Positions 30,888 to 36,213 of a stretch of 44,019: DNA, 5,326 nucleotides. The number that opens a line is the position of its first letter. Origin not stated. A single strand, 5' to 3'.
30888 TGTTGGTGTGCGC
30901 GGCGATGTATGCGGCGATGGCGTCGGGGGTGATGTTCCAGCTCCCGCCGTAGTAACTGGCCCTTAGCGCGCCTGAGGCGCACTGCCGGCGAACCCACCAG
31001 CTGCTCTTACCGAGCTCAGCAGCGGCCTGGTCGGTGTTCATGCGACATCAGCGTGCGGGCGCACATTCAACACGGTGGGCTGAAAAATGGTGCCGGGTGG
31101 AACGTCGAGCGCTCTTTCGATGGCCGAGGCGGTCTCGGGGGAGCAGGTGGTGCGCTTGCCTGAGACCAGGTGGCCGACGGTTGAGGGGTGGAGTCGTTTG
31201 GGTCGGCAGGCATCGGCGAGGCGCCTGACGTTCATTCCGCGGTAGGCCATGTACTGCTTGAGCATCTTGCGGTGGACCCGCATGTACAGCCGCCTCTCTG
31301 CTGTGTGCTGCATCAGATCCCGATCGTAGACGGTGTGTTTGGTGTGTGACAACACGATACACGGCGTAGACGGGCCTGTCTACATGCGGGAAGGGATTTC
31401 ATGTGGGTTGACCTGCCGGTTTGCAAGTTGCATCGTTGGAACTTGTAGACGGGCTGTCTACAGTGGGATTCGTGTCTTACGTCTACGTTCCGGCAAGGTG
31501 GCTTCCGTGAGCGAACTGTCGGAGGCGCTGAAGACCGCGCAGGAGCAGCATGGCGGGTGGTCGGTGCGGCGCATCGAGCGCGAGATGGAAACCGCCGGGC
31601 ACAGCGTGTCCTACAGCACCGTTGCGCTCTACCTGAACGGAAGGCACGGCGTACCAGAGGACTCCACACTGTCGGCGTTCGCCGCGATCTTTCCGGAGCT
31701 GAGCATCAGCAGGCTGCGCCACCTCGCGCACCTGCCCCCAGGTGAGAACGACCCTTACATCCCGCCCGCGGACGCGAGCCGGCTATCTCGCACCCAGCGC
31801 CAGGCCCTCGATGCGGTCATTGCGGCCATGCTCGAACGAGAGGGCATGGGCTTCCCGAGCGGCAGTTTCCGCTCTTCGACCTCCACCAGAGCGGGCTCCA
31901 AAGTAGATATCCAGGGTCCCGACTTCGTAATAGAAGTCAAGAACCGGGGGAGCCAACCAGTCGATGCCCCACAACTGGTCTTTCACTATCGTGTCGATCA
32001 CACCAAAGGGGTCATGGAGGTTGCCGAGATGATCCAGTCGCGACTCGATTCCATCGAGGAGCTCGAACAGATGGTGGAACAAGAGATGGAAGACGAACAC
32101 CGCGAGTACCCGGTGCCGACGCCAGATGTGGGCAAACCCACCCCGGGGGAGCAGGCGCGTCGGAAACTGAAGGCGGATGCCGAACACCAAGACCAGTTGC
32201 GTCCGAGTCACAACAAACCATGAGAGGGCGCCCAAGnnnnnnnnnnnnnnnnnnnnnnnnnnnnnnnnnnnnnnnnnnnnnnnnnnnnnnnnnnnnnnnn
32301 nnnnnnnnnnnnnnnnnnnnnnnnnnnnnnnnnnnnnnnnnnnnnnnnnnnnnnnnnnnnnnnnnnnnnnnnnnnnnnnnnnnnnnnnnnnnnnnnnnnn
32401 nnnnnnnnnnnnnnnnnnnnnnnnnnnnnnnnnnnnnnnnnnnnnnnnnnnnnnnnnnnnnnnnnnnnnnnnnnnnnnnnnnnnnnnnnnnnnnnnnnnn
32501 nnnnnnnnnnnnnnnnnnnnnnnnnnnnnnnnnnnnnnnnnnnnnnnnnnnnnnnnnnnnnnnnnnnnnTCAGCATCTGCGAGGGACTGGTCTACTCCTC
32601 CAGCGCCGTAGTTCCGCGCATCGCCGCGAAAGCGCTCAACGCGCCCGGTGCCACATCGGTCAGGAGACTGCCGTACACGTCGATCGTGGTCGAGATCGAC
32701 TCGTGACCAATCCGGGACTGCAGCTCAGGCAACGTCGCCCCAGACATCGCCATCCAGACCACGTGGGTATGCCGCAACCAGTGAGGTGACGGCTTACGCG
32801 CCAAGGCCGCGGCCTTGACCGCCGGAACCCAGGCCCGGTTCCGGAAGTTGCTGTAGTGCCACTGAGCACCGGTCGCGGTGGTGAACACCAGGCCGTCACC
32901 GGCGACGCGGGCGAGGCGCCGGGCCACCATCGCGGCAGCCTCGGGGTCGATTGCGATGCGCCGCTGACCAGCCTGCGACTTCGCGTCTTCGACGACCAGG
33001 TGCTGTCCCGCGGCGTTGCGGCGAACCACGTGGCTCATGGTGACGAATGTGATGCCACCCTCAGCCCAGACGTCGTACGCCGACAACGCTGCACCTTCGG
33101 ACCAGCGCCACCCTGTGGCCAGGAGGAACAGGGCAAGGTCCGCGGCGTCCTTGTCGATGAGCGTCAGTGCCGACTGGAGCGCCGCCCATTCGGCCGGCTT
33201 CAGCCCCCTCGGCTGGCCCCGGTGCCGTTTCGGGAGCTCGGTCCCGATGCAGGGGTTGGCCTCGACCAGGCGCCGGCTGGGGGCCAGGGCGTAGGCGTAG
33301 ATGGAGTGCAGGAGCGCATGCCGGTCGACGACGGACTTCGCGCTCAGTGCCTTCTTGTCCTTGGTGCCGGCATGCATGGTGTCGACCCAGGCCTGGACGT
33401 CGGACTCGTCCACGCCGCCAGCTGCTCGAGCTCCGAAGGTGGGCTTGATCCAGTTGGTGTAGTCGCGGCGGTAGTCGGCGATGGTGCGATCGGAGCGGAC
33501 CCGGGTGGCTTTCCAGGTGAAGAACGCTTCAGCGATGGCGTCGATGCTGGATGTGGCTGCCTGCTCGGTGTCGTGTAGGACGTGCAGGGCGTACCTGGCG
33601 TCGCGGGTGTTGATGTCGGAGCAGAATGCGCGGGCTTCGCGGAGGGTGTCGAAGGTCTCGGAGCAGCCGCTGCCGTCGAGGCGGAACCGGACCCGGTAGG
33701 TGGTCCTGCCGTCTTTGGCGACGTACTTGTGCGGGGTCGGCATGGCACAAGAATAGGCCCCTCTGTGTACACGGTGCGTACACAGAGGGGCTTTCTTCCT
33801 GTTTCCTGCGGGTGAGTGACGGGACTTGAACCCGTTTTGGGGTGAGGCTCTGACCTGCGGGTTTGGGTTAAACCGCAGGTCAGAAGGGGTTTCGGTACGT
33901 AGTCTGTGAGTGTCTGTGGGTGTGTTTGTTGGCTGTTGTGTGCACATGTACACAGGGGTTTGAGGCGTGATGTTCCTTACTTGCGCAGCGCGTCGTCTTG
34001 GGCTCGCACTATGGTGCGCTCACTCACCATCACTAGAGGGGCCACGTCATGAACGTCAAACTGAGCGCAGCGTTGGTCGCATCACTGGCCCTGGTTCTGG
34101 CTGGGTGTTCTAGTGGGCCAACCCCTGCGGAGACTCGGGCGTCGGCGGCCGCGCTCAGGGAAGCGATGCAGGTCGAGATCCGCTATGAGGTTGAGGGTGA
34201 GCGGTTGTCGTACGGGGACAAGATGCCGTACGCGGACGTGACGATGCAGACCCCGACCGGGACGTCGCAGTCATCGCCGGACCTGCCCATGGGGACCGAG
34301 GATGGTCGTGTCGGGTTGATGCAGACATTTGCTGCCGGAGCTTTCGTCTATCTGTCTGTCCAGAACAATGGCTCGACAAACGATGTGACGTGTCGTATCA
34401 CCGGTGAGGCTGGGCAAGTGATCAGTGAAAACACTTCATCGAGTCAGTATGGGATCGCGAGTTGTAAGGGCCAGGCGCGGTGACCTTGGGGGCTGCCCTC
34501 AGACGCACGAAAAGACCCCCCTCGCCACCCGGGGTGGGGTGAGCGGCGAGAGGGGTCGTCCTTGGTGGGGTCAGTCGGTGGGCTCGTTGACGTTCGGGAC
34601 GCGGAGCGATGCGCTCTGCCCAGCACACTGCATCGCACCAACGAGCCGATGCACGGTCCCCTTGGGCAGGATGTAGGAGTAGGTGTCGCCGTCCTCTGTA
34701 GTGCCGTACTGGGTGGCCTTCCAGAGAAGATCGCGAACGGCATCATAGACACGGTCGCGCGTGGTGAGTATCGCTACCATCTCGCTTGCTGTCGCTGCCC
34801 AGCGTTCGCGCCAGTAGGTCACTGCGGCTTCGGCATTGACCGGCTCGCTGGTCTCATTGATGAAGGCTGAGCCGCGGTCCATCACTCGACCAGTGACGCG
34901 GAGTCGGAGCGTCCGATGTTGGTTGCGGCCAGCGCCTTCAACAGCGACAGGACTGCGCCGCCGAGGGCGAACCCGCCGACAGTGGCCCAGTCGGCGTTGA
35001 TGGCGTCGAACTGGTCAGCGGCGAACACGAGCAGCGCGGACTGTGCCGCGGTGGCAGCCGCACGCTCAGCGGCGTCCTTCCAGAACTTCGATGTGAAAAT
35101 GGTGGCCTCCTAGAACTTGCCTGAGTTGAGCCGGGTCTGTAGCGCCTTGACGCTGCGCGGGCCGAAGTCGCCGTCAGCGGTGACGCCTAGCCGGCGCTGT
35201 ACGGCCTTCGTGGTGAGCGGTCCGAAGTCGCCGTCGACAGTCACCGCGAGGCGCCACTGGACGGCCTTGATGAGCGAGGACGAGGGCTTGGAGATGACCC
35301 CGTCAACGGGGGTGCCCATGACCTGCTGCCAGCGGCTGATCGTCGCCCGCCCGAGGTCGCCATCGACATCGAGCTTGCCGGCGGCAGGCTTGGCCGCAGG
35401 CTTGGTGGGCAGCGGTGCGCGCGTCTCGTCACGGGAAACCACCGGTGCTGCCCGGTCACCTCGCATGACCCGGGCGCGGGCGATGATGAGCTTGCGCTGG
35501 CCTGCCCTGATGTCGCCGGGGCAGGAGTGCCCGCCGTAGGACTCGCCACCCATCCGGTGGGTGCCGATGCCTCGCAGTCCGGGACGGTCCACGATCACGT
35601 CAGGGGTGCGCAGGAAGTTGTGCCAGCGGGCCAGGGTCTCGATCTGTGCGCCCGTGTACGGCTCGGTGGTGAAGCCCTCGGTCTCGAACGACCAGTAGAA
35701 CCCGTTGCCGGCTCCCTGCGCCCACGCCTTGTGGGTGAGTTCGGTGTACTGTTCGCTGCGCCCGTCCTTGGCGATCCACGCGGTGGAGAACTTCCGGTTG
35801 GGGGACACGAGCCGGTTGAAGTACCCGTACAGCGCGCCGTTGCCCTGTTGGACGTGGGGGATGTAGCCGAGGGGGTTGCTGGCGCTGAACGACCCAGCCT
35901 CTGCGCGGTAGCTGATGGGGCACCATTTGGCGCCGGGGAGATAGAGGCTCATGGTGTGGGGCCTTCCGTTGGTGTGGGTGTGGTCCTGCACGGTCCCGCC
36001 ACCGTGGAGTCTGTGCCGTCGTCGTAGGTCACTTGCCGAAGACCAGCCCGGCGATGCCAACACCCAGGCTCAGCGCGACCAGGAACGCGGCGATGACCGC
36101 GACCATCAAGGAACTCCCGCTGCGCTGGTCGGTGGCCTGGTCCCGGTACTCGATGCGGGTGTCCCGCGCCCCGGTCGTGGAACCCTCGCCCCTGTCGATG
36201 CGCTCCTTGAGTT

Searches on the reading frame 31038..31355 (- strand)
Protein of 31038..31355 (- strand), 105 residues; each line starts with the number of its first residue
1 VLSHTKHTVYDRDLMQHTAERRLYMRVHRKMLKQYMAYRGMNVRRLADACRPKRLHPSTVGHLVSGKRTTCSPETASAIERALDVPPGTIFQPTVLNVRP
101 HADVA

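Call 17: search_protein_families(library=phrogs, proteins=[window:31038-31355:-], max_evalue=0.001)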
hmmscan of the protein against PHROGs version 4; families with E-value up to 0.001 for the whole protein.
window:31038-31355:- (105 aa): 3 families
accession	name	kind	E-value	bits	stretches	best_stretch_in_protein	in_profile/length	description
phrog_14639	-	transcription regulation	8.1e-11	43.1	1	25-92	8-83/103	cro-like repressor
phrog_3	-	transcription regulation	2.6e-07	31.8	1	21-94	82-151/430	transcriptional repressor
phrog_4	-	transcription regulation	8.4e-05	22.7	1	15-91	110-192/400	transcriptional repressor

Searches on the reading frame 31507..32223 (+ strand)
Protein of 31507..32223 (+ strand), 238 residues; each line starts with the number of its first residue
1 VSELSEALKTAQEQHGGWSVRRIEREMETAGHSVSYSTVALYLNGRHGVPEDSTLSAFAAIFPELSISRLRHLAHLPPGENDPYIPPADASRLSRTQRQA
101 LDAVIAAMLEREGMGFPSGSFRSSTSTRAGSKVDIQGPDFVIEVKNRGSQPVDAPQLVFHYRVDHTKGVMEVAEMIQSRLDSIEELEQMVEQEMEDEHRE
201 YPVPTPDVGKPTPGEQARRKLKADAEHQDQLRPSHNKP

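Call 52: search_protein_families(library=pfam, proteins=[window:31507-32223:+], max_evalue=0.1)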
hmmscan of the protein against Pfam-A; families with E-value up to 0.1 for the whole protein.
window:31507-32223:+ (238 aa): 2 families
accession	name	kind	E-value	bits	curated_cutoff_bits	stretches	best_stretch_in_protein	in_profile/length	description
PF13560.12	HTH_31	-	0.0033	18.2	27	1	3-60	1-52/64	Helix-turn-helix domain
PF13565.12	HTH_32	-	0.082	13.9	33.7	0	7-40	36-70/73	Homeodomain-like domain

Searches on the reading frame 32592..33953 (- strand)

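Call 17: search_protein_families(library=phrogs, proteins=[window:32592-33953:-], max_evalue=0.001)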
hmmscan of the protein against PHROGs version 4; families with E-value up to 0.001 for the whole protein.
window:32592-33953:- (453 aa): 3 families
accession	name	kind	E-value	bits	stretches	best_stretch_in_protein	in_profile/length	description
phrog_1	-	integration and excision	8e-52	178.3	1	76-442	112-447/611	integrase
phrog_216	-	integration and excision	5.6e-16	59.5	1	211-427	16-221/301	integrase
phrog_7685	-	integration and excision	2.6e-07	31.5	1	322-429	120-222/240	integrase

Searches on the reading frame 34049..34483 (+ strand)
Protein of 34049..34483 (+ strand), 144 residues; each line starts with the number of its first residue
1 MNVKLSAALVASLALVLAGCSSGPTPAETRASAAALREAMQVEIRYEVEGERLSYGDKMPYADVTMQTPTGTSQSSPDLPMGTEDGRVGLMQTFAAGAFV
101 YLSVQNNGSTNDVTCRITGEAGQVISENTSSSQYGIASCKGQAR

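Call 78: search_protein_families(library=phrogs, proteins=[window:34049-34483:+], max_evalue=0.01)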
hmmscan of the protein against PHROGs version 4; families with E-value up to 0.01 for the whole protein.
window:34049-34483:+ (144 aa): 1 family
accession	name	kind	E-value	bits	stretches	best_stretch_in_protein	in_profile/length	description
phrog_8241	-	unknown function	6.4e-08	34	1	7-141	5-135/143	-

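Call 114: search_protein_families(library=pfam, proteins=[window:34049-34483:+], max_evalue=0.01)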
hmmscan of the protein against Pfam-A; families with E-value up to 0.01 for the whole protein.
window:34049-34483:+ (144 aa): 0 families

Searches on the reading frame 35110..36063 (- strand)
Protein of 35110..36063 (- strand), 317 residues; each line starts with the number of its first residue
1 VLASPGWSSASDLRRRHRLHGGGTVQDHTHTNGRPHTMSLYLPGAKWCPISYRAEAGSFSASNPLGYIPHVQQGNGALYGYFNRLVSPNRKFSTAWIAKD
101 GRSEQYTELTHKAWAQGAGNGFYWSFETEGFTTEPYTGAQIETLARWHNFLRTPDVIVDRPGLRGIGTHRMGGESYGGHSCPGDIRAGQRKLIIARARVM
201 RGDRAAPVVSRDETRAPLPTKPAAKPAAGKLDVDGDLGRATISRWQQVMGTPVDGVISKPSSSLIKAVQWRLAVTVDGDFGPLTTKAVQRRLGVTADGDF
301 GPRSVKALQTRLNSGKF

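Call 17: search_protein_families(library=phrogs, proteins=[window:35110-36063:-], max_evalue=0.001)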
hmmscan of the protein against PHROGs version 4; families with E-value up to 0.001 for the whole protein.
window:35110-36063:- (317 aa): 4 families
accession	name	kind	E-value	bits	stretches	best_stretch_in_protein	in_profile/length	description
phrog_23582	-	unknown function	3.2e-18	67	1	216-316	237-332/565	-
phrog_1493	-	lysis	1.4e-10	41.9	1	96-313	72-310/394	endolysin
phrog_880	-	lysis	8.5e-05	23.1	1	114-310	255-433/435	endolysin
phrog_16428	-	lysis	0.00032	20.5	0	162-309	385-519/520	endolysin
